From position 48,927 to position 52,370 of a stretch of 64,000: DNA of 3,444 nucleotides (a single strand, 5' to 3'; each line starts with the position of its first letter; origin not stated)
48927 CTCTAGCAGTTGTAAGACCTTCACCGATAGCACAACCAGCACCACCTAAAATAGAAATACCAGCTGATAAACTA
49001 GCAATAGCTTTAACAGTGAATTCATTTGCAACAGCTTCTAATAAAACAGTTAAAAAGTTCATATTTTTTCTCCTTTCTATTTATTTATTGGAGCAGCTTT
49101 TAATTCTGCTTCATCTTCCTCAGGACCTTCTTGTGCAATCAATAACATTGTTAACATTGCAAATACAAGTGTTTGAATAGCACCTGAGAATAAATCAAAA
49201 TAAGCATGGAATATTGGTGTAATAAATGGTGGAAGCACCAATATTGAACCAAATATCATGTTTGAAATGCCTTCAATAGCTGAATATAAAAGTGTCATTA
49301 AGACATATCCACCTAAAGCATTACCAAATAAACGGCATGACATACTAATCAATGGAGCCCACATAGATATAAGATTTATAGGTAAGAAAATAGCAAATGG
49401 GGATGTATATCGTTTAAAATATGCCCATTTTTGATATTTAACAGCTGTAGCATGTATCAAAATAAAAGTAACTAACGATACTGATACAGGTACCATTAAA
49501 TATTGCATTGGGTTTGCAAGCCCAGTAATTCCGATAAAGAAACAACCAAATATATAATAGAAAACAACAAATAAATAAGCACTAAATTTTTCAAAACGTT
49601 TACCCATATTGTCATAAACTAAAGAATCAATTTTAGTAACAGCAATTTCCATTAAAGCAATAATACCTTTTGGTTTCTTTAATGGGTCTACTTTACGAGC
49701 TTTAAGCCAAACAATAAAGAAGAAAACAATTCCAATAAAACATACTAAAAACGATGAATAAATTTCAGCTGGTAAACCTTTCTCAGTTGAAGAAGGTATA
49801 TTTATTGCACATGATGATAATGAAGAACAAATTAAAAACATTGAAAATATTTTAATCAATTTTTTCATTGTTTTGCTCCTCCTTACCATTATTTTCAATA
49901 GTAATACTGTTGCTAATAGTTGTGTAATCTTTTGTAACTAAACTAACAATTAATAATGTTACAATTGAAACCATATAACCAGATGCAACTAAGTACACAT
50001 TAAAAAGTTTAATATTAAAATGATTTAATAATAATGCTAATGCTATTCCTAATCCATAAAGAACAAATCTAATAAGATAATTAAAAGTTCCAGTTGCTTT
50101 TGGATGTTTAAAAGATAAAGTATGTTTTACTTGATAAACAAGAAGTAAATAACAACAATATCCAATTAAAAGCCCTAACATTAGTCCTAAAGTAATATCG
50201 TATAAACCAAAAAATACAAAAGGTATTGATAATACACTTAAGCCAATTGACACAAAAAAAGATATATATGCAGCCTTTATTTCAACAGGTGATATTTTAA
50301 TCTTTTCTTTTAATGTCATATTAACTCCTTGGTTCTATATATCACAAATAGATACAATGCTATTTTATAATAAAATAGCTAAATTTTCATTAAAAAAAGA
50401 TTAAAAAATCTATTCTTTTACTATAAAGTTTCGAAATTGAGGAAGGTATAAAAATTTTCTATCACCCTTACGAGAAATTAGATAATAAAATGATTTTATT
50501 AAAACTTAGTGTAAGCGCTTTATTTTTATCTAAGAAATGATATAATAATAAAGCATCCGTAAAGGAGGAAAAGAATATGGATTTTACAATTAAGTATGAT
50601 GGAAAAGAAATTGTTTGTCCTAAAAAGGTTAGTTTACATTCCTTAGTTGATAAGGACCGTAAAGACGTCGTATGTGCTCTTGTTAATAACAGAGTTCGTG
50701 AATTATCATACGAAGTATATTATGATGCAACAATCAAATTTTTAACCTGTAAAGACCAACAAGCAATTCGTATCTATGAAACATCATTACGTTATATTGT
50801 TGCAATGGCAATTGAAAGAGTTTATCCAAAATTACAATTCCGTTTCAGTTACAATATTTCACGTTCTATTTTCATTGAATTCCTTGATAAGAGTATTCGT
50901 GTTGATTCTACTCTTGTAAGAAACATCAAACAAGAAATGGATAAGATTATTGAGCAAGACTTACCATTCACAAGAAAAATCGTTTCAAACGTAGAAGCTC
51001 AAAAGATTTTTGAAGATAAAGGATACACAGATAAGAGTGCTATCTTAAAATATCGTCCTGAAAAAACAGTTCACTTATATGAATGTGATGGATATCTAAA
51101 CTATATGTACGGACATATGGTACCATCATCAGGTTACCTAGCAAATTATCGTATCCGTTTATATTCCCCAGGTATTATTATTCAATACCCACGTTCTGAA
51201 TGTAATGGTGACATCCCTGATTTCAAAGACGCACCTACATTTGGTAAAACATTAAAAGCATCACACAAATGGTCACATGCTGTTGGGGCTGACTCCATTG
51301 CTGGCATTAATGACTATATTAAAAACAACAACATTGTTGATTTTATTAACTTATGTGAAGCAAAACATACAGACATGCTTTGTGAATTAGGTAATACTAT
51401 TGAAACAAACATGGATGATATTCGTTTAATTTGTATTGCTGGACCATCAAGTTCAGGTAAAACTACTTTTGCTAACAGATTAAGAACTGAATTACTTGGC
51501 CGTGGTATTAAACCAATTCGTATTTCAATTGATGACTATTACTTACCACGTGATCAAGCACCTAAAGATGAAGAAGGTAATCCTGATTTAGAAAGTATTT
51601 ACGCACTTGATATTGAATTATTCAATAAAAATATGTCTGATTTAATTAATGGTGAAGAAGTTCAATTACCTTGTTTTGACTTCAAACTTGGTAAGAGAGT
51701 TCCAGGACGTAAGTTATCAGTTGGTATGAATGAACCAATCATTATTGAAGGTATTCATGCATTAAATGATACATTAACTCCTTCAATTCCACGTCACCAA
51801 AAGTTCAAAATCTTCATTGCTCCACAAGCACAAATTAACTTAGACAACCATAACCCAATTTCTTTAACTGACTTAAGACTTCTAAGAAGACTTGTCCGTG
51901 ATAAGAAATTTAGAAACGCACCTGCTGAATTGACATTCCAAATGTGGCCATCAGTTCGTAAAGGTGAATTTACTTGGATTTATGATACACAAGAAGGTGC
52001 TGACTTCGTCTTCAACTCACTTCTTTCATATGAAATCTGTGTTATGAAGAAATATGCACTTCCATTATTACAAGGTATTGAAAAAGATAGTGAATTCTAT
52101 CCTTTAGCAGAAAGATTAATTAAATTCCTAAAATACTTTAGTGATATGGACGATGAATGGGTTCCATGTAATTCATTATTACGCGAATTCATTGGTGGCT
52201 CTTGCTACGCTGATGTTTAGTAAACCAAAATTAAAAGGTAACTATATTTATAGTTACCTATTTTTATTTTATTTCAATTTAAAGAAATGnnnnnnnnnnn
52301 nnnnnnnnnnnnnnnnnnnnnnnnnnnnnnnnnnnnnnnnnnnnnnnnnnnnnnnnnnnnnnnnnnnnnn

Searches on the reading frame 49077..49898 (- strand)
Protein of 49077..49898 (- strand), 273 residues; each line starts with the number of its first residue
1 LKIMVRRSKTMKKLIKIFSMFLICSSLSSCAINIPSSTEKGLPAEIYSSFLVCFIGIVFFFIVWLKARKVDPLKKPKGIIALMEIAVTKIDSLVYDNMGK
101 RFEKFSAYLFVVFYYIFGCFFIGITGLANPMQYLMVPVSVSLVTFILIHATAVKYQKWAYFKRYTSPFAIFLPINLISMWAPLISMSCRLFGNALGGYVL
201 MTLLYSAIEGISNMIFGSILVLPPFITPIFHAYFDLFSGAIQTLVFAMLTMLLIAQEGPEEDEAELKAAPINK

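Call 69: search_protein_families(library=pfam, proteins=[window:49077-49898:-], max_evalue=0.00001)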
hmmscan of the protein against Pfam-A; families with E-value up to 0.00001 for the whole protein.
window:49077-49898:- (273 aa): 1 family
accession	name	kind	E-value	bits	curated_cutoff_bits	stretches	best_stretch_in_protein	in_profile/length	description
PF00119.25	ATP-synt_A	-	2e-36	126.4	33.9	1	52-253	4-215/217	ATP synthase A chain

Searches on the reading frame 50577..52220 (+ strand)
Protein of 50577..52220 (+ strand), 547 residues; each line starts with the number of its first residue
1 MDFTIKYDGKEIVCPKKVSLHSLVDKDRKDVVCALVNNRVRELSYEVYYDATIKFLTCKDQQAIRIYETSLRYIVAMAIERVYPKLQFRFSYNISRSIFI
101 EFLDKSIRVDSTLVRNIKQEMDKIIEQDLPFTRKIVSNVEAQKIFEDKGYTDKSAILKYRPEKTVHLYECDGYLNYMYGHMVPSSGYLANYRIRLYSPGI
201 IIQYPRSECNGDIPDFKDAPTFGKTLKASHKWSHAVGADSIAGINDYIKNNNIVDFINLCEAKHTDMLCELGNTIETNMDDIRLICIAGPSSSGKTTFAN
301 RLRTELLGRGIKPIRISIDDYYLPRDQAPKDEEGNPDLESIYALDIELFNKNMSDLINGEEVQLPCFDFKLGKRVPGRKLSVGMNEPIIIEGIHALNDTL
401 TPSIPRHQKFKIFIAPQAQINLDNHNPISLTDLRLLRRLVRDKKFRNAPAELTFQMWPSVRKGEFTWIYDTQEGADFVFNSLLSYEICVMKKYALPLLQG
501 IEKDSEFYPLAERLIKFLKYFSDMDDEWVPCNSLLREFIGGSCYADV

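Call 69: search_protein_families(library=pfam, proteins=[window:50577-52220:+], max_evalue=0.00001)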
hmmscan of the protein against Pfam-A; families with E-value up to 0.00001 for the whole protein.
window:50577-52220:+ (547 aa): 1 family
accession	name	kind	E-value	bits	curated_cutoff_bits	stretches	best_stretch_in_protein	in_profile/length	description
PF00485.24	PRK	-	2e-14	54.3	22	1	284-482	1-190/196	Phosphoribulokinase / Uridine kinase family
